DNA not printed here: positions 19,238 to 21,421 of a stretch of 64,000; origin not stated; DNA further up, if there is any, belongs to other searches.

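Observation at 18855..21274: Candidate mobile antibiotic-modification module: a TmrB/CPT-like P-loop kinase coupled to a tandem-GNAT plus APH-like kinase fusion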

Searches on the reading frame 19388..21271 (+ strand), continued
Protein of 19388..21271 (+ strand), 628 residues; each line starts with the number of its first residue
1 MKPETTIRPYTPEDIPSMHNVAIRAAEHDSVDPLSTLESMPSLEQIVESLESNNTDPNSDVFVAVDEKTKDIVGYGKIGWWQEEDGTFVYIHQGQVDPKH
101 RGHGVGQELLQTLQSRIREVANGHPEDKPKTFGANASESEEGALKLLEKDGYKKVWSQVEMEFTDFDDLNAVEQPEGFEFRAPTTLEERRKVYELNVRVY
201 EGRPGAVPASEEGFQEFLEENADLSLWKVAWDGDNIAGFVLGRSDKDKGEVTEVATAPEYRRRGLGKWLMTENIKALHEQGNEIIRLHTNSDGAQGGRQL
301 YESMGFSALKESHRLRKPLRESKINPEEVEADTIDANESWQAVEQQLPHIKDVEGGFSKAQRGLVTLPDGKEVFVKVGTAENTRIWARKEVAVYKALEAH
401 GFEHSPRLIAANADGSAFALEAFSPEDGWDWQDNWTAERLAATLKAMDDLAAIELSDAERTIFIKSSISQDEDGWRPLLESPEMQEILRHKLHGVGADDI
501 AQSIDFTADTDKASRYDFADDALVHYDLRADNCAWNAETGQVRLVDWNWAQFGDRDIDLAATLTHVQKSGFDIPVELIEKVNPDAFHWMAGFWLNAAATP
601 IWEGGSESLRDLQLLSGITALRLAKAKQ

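Call 63: search_protein_families(library=pfam, proteins=[L022:3302-5959:+, L022:8824-9456:+, L022:9505-9834:+, L022:9916-10710:+, L026:4896-5876:-, L026:6970-7341:+, L026:7471-7986:+, L026:8098-8772:-, L026:8824-9465:-, L026:3657-4727:-], max_evalue=0.001)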
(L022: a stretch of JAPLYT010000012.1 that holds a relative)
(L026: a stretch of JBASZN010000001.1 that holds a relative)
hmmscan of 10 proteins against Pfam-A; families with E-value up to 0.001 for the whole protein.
L022:3302-5959:+ (886 aa): 6 families
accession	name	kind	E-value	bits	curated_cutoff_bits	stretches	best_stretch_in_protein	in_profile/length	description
PF12696.13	TraG-D_C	-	4.1e-06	27.2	22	1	714-777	1-68/126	TraM recognition site of TraD and TraG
PF10412.15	TrwB_AAD_bind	-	1.1e-05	25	20.5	0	449-520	7-72/387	Type IV secretion-system coupling protein DNA-binding domain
PF13245.12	AAA_19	-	4.5e-05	24.1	25.1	1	456-739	10-116/134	AAA domain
PF02534.20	T4SS-DNA_transf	-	0.00023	20.6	20.1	1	456-774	43-367/468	Type IV secretory system Conjugative DNA transfer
PF12846.13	AAA_10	-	0.00033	20.2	27.5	1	453-624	17-174/362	AAA-like domain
PF01935.23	DUF87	-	0.00046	20.8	23.2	0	444-558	9-125/220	Helicase HerA, central domain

L022:8824-9456:+ (211 aa): 2 families
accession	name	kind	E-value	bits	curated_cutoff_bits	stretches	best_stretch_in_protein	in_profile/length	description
PF13529.12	Peptidase_C39_2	-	1.4e-07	32.6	24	1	10-176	7-142/143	Peptidase_C39 like family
PF09778.15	Guanylate_cyc_2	-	5.3e-07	29.6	28.1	1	16-201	12-204/212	Guanylylate cyclase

L022:9505-9834:+ (110 aa): 0 families

L022:9916-10710:+ (265 aa): 0 families

L026:4896-5876:- (326 aa): 1 family
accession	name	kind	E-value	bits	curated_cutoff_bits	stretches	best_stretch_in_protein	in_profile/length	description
PF00722.28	Glyco_hydro_16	-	5.1e-14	52.5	22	1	134-306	8-167/175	Glycosyl hydrolases family 16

L026:6970-7341:+ (124 aa): 1 family
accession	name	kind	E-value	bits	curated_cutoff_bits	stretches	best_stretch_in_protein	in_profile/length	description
PF01042.26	Ribonuc_L-PSP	-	2.5e-30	105.4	27.3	1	9-123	3-120/121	Endoribonuclease L-PSP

L026:7471-7986:+ (172 aa): 1 family
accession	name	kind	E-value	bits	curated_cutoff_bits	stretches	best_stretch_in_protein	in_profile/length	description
PF01453.30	B_lectin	-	3.1e-05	24.9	32.4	1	106-156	18-66/105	D-mannose binding lectin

L026:8098-8772:- (224 aa): 0 families

L026:8824-9465:- (213 aa): 1 family
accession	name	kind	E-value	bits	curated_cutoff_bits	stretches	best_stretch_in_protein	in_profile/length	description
PF01966.28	HD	-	7e-07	30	22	1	40-139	4-114/116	HD domain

L026:3657-4727:- (356 aa): 1 family
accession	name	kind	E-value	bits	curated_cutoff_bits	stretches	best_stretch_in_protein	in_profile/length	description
PF13385.13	Laminin_G_3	-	9.9e-19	68.4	27.6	1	94-278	1-150/151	Concanavalin A-like lectin/glucanases superfamily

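Call 64: search_protein_families(library=ncbifam, proteins=[L025:10282-11757:+, L011:5288-6805:+, L025:8421-9185:+, L011:9503-10264:+, L025:7200-7718:+, L025:9664-10062:+, P0005, L025:4623-5183:+, L011:10264-10833:+, L011:6805-7977:+], max_evalue=0.0001)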
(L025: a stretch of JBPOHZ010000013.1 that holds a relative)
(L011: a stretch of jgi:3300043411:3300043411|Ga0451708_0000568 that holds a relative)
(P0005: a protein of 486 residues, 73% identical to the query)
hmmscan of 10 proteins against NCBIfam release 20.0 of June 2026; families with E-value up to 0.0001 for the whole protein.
L025:10282-11757:+ (492 aa): 190 families (the best 25 are shown)
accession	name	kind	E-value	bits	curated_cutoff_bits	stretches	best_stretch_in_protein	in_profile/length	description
NF000355.4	ribo_prot_ABC_F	equivalog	1.8e-125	419.7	380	1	10-486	6-494/499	ribosomal protection-like ABC-F family protein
NF011646.0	PRK15064.1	equivalog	2.5e-96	323.2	762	3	9-207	322-528/530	ABC-F family ATPase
NF000170.2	ABCF_Vga_all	exception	1.8e-90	303.9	725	1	10-484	7-446/521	Vga family ABC-F type ribosomal protection protein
NF000168.2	ABCF_Msr_all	exception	2.8e-87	293.4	680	1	6-484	5-471/487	Msr family ABC-F type ribosomal protection protein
NF000169.2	ABCF_Sal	exception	1.8e-83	281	725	2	99-486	114-496/542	Sal family ABC-F type ribosomal protection protein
NF000171.1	ABCF_producer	exception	2.1e-83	280.6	800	2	94-485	142-528/541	TlrC/CarA/OleB/SrmB family ABC-F type ribosomal protection protein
NF043038.1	ABCF_CplR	exception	4.8e-77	259.9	780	1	9-484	4-462/544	ABC-F type ribosomal protection protein CplR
NF050005.1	ABC_ATPase_Uup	equivalog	1.3e-75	254.9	900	2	90-481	134-500/636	ATP-binding cassette ATPase Uup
NF008358.0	PRK11147.1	equivalog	2e-71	241.1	936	2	93-481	137-500/635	ABC transporter ATP-binding protein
NF008775.0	PRK11819.1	equivalog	5.4e-71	239.8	599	2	90-484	140-508/556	energy-dependent translational throttle protein EttA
TIGR03719.1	ABC_ABC_ChvD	subfamily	1.3e-70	238.6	806.75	2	94-484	138-506/552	energy-dependent translational throttle protein EttA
NF000167.2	ABCF_Lsa_all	exception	2.6e-66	224.6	750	1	19-485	18-486/492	Lsa family ABC-F type ribosomal protection protein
NF000166.1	ABCF_CarA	exception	7.5e-64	215.8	1050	2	94-480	152-534/556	ABC-F type ribosomal protection protein Car(A)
NF007921.0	PRK10636.1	equivalog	8.2e-59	199.4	917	3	243-482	250-491/638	ABC transporter ATP-binding protein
NF000514.1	ABCF_OptrA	exception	2.4e-58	198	1450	2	92-484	157-525/655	ABC-F type ribosomal protection protein OptrA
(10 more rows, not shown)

L011:5288-6805:+ (506 aa): 192 families (the best 25 are shown)
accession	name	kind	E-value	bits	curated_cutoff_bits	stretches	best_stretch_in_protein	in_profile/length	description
NF000355.4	ribo_prot_ABC_F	equivalog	3.7e-125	418.6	380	1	20-499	1-493/499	ribosomal protection-like ABC-F family protein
NF011646.0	PRK15064.1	equivalog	1.4e-94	317.5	762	2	114-499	139-502/530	ABC-F family ATPase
NF000170.2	ABCF_Vga_all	exception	2.1e-91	307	725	1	21-498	3-446/521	Vga family ABC-F type ribosomal protection protein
NF000168.2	ABCF_Msr_all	exception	4.1e-85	286.2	680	1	20-497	4-470/487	Msr family ABC-F type ribosomal protection protein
NF000169.2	ABCF_Sal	exception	9.2e-84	282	725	2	115-501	115-497/542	Sal family ABC-F type ribosomal protection protein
NF000171.1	ABCF_producer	exception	1.7e-77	261.2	800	2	110-500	143-529/541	TlrC/CarA/OleB/SrmB family ABC-F type ribosomal protection protein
TIGR03719.1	ABC_ABC_ChvD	subfamily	6e-76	256.2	806.75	2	98-498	128-506/552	energy-dependent translational throttle protein EttA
NF008775.0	PRK11819.1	equivalog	9.9e-76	255.5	599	2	105-497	136-507/556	energy-dependent translational throttle protein EttA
NF050005.1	ABC_ATPase_Uup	equivalog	2.3e-75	254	900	3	295-495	293-500/636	ATP-binding cassette ATPase Uup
NF043038.1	ABCF_CplR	exception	3.6e-74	250.4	780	1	24-497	4-461/544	ABC-F type ribosomal protection protein CplR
NF008358.0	PRK11147.1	equivalog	2.3e-72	244.2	936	2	107-495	132-500/635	ABC transporter ATP-binding protein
NF000167.2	ABCF_Lsa_all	exception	4.7e-65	220.4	750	1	23-499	8-486/492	Lsa family ABC-F type ribosomal protection protein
NF000166.1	ABCF_CarA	exception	5.7e-62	209.6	1050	4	110-234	153-275/556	ABC-F type ribosomal protection protein Car(A)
NF007921.0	PRK10636.1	equivalog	2.7e-61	207.6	917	3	113-256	132-273/638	ABC transporter ATP-binding protein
NF000514.1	ABCF_OptrA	exception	2.6e-60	204.5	1450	2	114-498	166-525/655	ABC-F type ribosomal protection protein OptrA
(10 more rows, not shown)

L025:8421-9185:+ (255 aa): 0 families

L011:9503-10264:+ (254 aa): 0 families

L025:7200-7718:+ (173 aa): 4 families
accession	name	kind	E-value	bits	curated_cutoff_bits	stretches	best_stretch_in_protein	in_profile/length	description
NF038208.1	garosamine_AAA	equivalog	1.8e-07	31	170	1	6-121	2-114/167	Gar/GrdA family gentamicin resistance ATP-binding protein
NF040667.1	hom_kin_desulfo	exception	5e-06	26.5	197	0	102-169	94-162/163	homoserine kinase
NF004035.0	PRK05506.1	subfamily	5.2e-06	25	715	1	6-170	462-627/632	bifunctional sulfate adenylyltransferase subunit 1/adenylylsulfate kinase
TIGR00455.1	apsK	equivalog_domain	9.6e-06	25.4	138.7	1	6-168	20-183/184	adenylyl-sulfate kinase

L025:9664-10062:+ (133 aa): 0 families

P0005 (486 aa): 9 families
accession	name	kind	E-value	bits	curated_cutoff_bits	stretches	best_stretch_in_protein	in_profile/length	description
TIGR01575.1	rimI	equivalog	4.2e-12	46.4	86.4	1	81-165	30-116/132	ribosomal protein S18-alanine N-acetyltransferase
NF007807.0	PRK10514.1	equivalog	5e-10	39.5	134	1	92-173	60-134/147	acetyltransferase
NF007853.0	PRK10562.1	equivalog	5.6e-09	36.4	125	1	86-170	51-129/146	N-acetyltransferase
NF053587.1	SpmdActasePaiA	equivalog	3.9e-08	33.2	250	1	108-166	92-152/172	spermidine/spermine N(1)-acetyltransferase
NF002959.0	PRK03624.1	equivalog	3.1e-07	30.2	124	1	80-164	46-132/147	GNAT family acetyltransferase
NF008212.0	PRK10975.1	equivalog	5.1e-07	29.7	219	1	71-161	127-220/232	dTDP-4-amino-4,6-dideoxy-D-galactose acyltransferase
NF046102.1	CellCycRegCcrZ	equivalog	3.9e-06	26.5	400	0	373-424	147-197/260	cell cycle regulator CcrZ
TIGR03448.1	mycothiol_MshD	equivalog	9.8e-06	25.1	163.1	1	82-164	198-288/294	mycothiol synthase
TIGR02382.1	wecD_rffC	equivalog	1.4e-05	24.8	195.1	1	71-151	87-168/191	dTDP-4-amino-4,6-dideoxy-D-galactose acyltransferase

L025:4623-5183:+ (187 aa): 0 families

L011:10264-10833:+ (190 aa): 10 families
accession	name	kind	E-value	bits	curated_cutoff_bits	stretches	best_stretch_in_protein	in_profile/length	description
NF005115.0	PRK06547.1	equivalog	4e-18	65.4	173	1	12-180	10-170/172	hypothetical protein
NF006085.0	PRK08233.1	equivalog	7.7e-16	58.4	198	1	18-187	6-167/184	hypothetical protein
NF005807.0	PRK07667.1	equivalog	3.4e-15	56.1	221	1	16-181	16-193/193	kinase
NF004018.0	PRK05480.1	equivalog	9.1e-15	54.7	180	1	55-182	61-187/210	uridine kinase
TIGR00235.1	udk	equivalog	7e-13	48.7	220.3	1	70-181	76-186/207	uridine kinase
NF005994.0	PRK08118.1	equivalog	9e-08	32.3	215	1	20-55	4-38/172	DNA topology modulation protein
NF005655.0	PRK07429.1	subfamily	2.9e-07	29.9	236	0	93-181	98-184/326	phosphoribulokinase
NF005576.0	PRK07261.1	equivalog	1.9e-06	27.7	224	1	20-52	3-35/171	DNA topology modulation protein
TIGR00152.1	TIGR00152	equivalog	4e-05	23.5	65.55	1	20-52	2-34/188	dephospho-CoA kinase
TIGR04520.1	ECF_ATPase_1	equivalog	8.8e-05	22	315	0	11-44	22-55/269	energy-coupling factor transporter ATPase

L011:6805-7977:+ (391 aa): 4 families
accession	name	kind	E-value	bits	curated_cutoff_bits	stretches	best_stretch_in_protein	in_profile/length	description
NF000043.1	tet_MFS_P_a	exception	7.1e-10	38.2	750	1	35-194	39-194/420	tetracycline efflux MFS transporter TetA(P)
TIGR00880.1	2_A_01_02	superfamily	9e-08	32.3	131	1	50-181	9-137/141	multidrug resistance protein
NF008654.0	PRK11652.1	equivalog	3.7e-06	26.1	479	1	50-183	55-186/397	multidrug efflux MFS transporter EmrD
NF008650.1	PRK11646.1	equivalog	1.6e-05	24.1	469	1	32-191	44-194/400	multidrug efflux MFS transporter MdtH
